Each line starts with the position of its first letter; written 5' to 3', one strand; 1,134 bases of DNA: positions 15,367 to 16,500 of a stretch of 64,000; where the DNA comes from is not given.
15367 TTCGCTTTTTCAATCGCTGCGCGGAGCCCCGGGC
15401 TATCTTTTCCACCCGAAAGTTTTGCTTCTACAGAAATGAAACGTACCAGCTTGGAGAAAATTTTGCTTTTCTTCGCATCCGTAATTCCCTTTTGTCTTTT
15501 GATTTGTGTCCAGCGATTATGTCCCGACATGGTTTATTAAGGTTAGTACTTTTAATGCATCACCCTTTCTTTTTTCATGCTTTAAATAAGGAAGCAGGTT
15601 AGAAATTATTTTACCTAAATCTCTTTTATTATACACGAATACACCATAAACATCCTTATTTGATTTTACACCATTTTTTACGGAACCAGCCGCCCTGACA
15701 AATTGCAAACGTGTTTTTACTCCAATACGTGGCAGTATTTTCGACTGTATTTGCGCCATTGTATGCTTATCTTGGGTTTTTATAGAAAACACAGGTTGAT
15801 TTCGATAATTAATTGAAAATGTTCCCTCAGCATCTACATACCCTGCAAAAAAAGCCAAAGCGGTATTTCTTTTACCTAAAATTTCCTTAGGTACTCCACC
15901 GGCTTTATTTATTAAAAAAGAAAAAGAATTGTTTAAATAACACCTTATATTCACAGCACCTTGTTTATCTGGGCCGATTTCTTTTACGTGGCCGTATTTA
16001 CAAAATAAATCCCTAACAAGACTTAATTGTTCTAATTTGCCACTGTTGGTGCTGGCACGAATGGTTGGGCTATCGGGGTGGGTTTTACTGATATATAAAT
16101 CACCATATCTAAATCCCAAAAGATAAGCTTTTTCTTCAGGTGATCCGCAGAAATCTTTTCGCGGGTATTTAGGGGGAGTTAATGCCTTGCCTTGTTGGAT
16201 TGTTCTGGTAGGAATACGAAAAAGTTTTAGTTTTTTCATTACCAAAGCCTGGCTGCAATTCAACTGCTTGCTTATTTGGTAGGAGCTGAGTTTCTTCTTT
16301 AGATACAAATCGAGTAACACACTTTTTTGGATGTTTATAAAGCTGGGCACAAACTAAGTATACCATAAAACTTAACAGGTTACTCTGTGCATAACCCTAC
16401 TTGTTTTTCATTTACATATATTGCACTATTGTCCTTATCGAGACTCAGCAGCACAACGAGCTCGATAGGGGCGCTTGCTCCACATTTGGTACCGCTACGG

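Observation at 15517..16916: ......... homing endonuclease plus a 430-nt GC-rich, hairpin-dense non-coding element inserted between ruvB and yebC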

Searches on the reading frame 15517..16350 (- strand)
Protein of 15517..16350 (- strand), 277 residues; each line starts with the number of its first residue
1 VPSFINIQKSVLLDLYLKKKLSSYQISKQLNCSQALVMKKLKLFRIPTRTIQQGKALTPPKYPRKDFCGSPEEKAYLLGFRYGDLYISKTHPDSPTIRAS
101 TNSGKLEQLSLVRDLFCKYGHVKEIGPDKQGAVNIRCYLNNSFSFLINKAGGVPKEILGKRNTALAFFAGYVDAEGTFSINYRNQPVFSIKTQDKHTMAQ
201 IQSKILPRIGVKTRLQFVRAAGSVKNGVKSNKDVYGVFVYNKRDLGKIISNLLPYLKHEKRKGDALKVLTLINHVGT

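Call 9: search_protein_families(library=pfam, proteins=[window:15517-16350:-], max_evalue=0.1)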
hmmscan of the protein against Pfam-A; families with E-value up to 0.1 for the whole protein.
window:15517-16350:- (277 aa): 4 families
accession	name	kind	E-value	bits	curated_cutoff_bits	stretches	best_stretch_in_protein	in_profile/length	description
PF14528.11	LAGLIDADG_3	-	1.9e-06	28.4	22.5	1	164-216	3-53/82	LAGLIDADG-like domain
PF05204.19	Hom_end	-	0.00055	20.5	21.1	1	153-202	2-50/110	Homing endonuclease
PF00961.24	LAGLIDADG_1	-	0.0021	19.3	23.1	1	169-262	2-92/102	LAGLIDADG endonuclease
PF03683.19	UPF0175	-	0.058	13.5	27.9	0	8-49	21-62/75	Uncharacterised protein family (UPF0175)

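Call 12: find_homologous_proteins(query=window:15517-16350:-)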
Query window:15517-16350:- (277 aa): 56 proteins with E <= 0.001 among 660 candidates.
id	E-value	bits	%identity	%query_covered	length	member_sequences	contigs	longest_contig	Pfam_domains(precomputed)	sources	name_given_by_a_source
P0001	6.2e-174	595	100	96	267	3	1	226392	PF14528.12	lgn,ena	-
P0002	1.7e-118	413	67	100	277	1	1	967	PF14528.12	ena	-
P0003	2.4e-116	406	66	100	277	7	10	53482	PF14528.12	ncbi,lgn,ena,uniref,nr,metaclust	ncbi:hypothetical protein A3A09_02875 [Candidatus Nomurabacteria bacterium RIFCSPLOWO2_01_FULL_42_20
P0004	7.5e-116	404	65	100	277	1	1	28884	PF14528.12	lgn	-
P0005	1.8e-115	403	67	100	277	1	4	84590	PF18024.8,PF14528.12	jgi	jgi:hypothetical protein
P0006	5.4e-115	401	67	100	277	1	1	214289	PF14528.12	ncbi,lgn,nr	ncbi:LAGLIDADG family homing endonuclease [Candidatus Nomurabacteria bacterium]|nr:LAGLIDADG family 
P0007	1.5e-114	400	65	100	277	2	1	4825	PF14528.12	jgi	-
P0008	2.2e-113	396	66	99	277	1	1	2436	PF18024.8,PF14528.12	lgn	-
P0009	5.2e-113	395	66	99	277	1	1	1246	PF18024.8,PF14528.12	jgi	jgi:hypothetical protein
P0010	6.1e-113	395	67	98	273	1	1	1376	PF14528.12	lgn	-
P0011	6.3e-113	395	65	99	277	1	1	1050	PF14528.12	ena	-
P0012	2.2e-112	393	64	99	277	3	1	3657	PF14528.12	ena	-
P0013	3.9e-112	392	65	99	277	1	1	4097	PF14528.12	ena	-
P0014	6.6e-112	391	66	99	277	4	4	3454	PF14528.12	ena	-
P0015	1.9e-111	390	64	99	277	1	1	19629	PF14528.12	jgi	jgi:hypothetical protein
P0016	2.4e-111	389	65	100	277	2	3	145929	PF14528.12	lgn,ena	-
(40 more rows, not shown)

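Call 41: find_encoding_contigs(protein=P0003, flank=5000, max_places=4)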
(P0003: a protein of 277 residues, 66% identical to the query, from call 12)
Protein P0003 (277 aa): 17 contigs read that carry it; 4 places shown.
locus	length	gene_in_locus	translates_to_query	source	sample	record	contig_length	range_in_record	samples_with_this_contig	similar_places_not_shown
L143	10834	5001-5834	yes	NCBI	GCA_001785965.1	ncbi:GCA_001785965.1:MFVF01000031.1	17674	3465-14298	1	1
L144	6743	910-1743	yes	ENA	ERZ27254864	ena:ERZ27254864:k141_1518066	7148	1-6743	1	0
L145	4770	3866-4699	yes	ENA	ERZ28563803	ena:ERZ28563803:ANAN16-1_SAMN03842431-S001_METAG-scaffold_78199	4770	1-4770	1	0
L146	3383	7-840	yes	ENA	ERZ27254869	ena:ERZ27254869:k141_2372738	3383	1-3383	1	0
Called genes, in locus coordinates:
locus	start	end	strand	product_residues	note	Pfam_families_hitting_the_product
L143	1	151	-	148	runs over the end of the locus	PF02367:TsaE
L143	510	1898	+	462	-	PF00437:T2SSE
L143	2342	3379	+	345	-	PF06068:TIP49 (faint), PF01078:Mg_chelatase (faint), PF05496:RuvB_N, PF14532:Sigma54_activ_2 (faint), PF00004:AAA, PF07728:AAA_5, PF17864:AAA_lid_4, PF05491:WHD_RuvB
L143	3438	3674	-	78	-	-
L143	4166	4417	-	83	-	-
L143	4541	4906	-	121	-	-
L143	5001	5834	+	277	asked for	PF14528:LAGLIDADG_3 (weak)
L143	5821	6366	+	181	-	PF20772:TACO1_YebC_N, PF01709:Transcrip_reg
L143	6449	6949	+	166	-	PF02075:RuvC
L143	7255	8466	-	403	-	PF00579:tRNA-synt_1b, PF22421:SYY_C-terminal (weak)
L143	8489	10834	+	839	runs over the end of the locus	PF00912:Transgly, PF00905:Transpeptidase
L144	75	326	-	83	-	-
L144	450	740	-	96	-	-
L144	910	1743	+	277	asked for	PF14528:LAGLIDADG_3 (weak)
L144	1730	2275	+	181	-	PF20772:TACO1_YebC_N, PF01709:Transcrip_reg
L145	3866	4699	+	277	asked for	PF14528:LAGLIDADG_3 (weak)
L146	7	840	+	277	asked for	PF14528:LAGLIDADG_3 (weak)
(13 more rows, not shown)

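Call 42: find_encoding_contigs(protein=P0005, flank=5000, max_places=4)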
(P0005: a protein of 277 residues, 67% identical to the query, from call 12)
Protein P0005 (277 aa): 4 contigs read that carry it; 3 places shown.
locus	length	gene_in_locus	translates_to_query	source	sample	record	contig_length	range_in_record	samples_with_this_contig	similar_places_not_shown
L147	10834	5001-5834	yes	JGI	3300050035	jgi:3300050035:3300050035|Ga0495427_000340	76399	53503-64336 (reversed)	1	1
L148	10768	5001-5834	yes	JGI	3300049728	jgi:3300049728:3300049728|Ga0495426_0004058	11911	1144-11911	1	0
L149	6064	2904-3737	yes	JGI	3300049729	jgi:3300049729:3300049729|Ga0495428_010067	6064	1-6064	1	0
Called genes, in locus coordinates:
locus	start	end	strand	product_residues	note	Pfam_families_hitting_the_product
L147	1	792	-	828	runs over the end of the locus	PF02739:5_3_exonuc_N, PF01367:5_3_exonuc, PF00476:DNA_pol_A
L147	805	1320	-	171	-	PF02367:TsaE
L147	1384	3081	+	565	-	PF00437:T2SSE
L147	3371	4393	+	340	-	PF00910:RNA_helicase (faint), PF06068:TIP49 (faint), PF05496:RuvB_N, PF13173:AAA_14 (faint), PF00004:AAA, PF07728:AAA_5, PF17864:AAA_lid_4, PF05491:WHD_RuvB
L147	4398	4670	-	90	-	-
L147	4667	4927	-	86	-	-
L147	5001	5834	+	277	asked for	PF18024:HTH_50 (faint), PF14528:LAGLIDADG_3 (weak)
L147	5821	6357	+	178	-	PF20772:TACO1_YebC_N, PF01709:Transcrip_reg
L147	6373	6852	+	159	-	PF02075:RuvC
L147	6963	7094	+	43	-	-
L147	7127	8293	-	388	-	PF00579:tRNA-synt_1b, PF22421:SYY_C-terminal (weak)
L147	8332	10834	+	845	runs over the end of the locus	PF00912:Transgly, PF00905:Transpeptidase, PF17957:Big_7 (faint)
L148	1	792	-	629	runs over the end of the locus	PF02739:5_3_exonuc_N, PF01367:5_3_exonuc, PF00476:DNA_pol_A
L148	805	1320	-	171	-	PF02367:TsaE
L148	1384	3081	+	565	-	PF00437:T2SSE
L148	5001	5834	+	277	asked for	PF18024:HTH_50 (faint), PF14528:LAGLIDADG_3 (weak)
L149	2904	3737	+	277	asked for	PF18024:HTH_50 (faint), PF14528:LAGLIDADG_3 (weak)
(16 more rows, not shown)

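Call 43: find_encoding_contigs(protein=P0016, flank=5000, max_places=4)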
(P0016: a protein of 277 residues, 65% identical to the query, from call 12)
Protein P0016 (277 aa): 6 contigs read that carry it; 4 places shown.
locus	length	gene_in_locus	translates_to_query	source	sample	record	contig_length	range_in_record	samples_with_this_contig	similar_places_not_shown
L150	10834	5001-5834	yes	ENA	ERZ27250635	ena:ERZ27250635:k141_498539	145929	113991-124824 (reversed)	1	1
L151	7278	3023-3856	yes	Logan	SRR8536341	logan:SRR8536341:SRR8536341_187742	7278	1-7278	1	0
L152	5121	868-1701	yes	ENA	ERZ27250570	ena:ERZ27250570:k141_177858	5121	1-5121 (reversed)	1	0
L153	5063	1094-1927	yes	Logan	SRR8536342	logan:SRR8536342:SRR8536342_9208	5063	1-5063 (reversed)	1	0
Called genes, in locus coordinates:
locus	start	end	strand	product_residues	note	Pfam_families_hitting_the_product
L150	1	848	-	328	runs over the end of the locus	-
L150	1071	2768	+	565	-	PF05157:MshEN (faint), PF00437:T2SSE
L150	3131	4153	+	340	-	PF05496:RuvB_N, PF00004:AAA, PF07728:AAA_5, PF17864:AAA_lid_4, PF05491:WHD_RuvB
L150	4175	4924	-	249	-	-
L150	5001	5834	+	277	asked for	PF14528:LAGLIDADG_3 (weak)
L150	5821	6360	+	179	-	PF20772:TACO1_YebC_N, PF01709:Transcrip_reg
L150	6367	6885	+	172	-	PF02075:RuvC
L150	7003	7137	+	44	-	-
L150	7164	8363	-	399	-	PF00579:tRNA-synt_1b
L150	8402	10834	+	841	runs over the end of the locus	PF00912:Transgly, PF00905:Transpeptidase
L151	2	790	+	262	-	?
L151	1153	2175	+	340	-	PF05496:RuvB_N, PF00004:AAA, PF07728:AAA_5, PF17864:AAA_lid_4, PF05491:WHD_RuvB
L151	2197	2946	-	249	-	-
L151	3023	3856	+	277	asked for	PF14528:LAGLIDADG_3 (weak)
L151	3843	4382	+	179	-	PF20772:TACO1_YebC_N, PF01709:Transcrip_reg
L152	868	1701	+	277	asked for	PF14528:LAGLIDADG_3 (weak)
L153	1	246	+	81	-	?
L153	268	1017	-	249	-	-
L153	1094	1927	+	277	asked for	PF14528:LAGLIDADG_3 (weak)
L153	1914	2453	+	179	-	PF20772:TACO1_YebC_N, PF01709:Transcrip_reg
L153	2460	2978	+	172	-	PF02075:RuvC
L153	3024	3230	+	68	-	-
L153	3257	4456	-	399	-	PF00579:tRNA-synt_1b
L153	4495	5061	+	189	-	?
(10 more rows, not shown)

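Call 44: search_protein_families(library=pfam, proteins=[L147:4398-4670:-, L147:4667-4927:-, L143:3438-3674:-, L143:4166-4417:-, L143:4541-4906:-, L150:4175-4924:-], max_evalue=0.01)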
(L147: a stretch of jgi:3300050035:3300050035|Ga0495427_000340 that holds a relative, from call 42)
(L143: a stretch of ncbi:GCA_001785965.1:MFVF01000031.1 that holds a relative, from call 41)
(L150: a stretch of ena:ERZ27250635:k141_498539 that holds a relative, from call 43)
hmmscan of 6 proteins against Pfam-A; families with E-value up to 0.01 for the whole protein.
L147:4398-4670:- (90 aa): 0 families

L147:4667-4927:- (86 aa): 0 families

L143:3438-3674:- (78 aa): 0 families

L143:4166-4417:- (83 aa): 0 families

L143:4541-4906:- (121 aa): 0 families

L150:4175-4924:- (249 aa): 0 families

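Call 51: search_protein_families(library=padloc, proteins=[L147:4398-4670:-, L147:4667-4927:-, L143:4166-4417:-, L143:4541-4906:-, L150:4175-4924:-, window:15517-16350:-], max_evalue=0.01)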
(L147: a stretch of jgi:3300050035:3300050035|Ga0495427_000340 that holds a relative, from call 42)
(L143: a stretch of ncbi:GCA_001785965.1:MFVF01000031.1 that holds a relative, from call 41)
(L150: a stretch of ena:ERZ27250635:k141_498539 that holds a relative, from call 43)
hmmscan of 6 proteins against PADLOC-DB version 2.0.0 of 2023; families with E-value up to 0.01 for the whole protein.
L147:4398-4670:- (90 aa): 0 families

L147:4667-4927:- (86 aa): 0 families

L143:4166-4417:- (83 aa): 0 families

L143:4541-4906:- (121 aa): 0 families

L150:4175-4924:- (249 aa): 0 families

window:15517-16350:- (277 aa): 1 family
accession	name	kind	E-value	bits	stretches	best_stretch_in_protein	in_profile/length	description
PDLC03684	HEase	-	1e-06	26.9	1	162-274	9-114/166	homing endonuclease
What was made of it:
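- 15517..16350 (-): Free-standing HTH + double-motif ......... homing-endonuclease gene, 277 aa, GTG start. HTH is about aa 9-56 (16183-16326), domain 1 about aa 70-158 with D84 (16099-16101), domain 2 about aa 160-274 with E175 (15826-15828). Pfam (call 9) and PADLOC HEase 1e-6 (call 51).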

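Call 52: search_protein_families(library=ncbifam, proteins=[L150:4175-4924:-, window:15517-16350:-], max_evalue=0.01)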
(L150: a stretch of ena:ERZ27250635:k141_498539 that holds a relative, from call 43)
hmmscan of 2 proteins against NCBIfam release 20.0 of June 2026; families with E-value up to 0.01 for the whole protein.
L150:4175-4924:- (249 aa): 0 families

window:15517-16350:- (277 aa): 0 families
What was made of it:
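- On Type I toxin-antitoxin: PADLOC gives no hit for the other proteins of this locus (call 51); the 31-aa peptide itself was scanned only against NCBIfam, without a hit (call 52).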

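Call 82: search_solved_structures(query=A5, max_evalue=1, show_alignments=1)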
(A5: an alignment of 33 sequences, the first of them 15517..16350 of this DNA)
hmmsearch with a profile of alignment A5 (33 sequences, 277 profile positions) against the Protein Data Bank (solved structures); distinct sequences matched with E-value up to 1: 57.
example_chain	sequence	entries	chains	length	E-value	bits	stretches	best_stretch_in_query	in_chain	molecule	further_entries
4efj_A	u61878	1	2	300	1.6e-06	31.1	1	166-251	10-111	LAGLIDADG endonuclease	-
4z1x_A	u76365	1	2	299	1.6e-06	31.1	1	166-251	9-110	LAGLIDADG endonuclease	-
1dq3_A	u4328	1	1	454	6.6e-06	29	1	147-271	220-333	ENDONUCLEASE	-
4lq0_A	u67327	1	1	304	0.002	20.9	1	159-210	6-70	LAGLIDADG homing endonuclease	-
4yit_A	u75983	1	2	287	0.0022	20.7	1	167-264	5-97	Meganuclease I-AabMI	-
1g2h_A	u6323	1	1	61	0.006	19.3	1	9-46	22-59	TRANSCRIPTIONAL REGULATORY PROTEIN TYRR HOMOLOG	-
6uw0_A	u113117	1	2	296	0.0075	19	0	168-210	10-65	I-OnuI-e-Therm-bCtxA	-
5t2o_A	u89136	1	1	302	0.011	18.5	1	168-254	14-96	I-OnuI_e-ag011377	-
5a74_A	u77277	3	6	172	0.011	18.4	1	162-270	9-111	DNA ENDONUCLEASE I-CVUI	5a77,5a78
5thg_A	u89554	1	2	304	0.013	18.2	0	168-205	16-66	I-OnuI_e-hCCR5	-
5t2n_A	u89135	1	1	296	0.016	17.9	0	168-211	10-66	I-OnuI_e-ag007820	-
36of_A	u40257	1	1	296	0.018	17.7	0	168-204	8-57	aHE15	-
5a72_A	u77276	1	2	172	0.022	17.5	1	162-270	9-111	DNA ENDONUCLEASE I-CVUI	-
12fk_A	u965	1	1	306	0.04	16.6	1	165-239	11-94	aHE31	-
1p8k_Z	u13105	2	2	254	0.041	16.6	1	156-205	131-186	Intron-encoded endonuclease I-AniI | LAGLIDADG endonuclease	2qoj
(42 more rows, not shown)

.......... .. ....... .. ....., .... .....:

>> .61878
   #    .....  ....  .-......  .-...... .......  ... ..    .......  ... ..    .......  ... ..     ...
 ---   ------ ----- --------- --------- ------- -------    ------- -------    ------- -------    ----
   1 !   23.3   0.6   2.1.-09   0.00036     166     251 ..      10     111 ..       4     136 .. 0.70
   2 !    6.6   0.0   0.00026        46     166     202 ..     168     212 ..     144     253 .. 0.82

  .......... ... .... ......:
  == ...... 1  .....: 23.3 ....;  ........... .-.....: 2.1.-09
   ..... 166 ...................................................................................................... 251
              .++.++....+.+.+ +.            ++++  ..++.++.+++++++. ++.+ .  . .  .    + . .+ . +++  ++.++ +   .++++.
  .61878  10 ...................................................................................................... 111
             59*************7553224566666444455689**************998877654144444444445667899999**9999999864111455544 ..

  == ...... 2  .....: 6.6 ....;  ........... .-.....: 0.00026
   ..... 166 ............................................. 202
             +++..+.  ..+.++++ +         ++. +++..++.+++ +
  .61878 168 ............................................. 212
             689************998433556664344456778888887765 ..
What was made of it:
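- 15517..16350 (-): A PDB profile search hits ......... enzymes, plus TyrR/DeoR HTH for aa 9-46 (call 82).
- On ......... homing endonuclease (double-motif, monomeric): Profile-to-PDB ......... enzymes at 1.6e-6 (call 82).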

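Call 88: predict_structure(alignment_id=A5)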
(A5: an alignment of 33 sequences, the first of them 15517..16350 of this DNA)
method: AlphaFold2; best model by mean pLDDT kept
length: 277 residues; sequences in the alignment: 33
mean_pLDDT: 93.1   pTM: 0.86
mean pLDDT of the five models: 93.1, 93.1, 92.7, 92.3, 92.2
residues with pLDDT >= 90: 228; 70-90: 43; 50-70: 4; < 50: 2
segments of 3 or more residues with pLDDT < 50: none
pLDDT, mean of each block of 10 residues (from residue 1): 77 92 91 93 92 82 93 98 94 93 93 97 94 96 94 93 98 97 93 96 98 97 92 96 96 97 96 72
secondary structure, 60 per line:
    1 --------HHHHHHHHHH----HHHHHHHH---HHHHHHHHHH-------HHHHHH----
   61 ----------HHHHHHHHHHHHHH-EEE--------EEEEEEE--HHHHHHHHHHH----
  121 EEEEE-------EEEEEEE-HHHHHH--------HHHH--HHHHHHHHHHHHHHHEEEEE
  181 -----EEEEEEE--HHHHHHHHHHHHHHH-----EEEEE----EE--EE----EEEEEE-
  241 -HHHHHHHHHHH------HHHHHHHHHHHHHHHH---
elements in order: H9-18 H23-30 H34-43 H51-56 H71-84 E86-88 E97-103 H106-116 E121-125 E133-139 H141-146 H155-158 H161-175 E176-180 E186-192 H195-209 E215-219 E234-239 H242-252 H259-274
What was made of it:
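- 15517..16350 (-): AlphaFold pLDDT is 93.1 (call 88).
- On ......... homing endonuclease (double-motif, monomeric): AlphaFold model pLDDT 93.1, pTM 0.86 (call 88).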
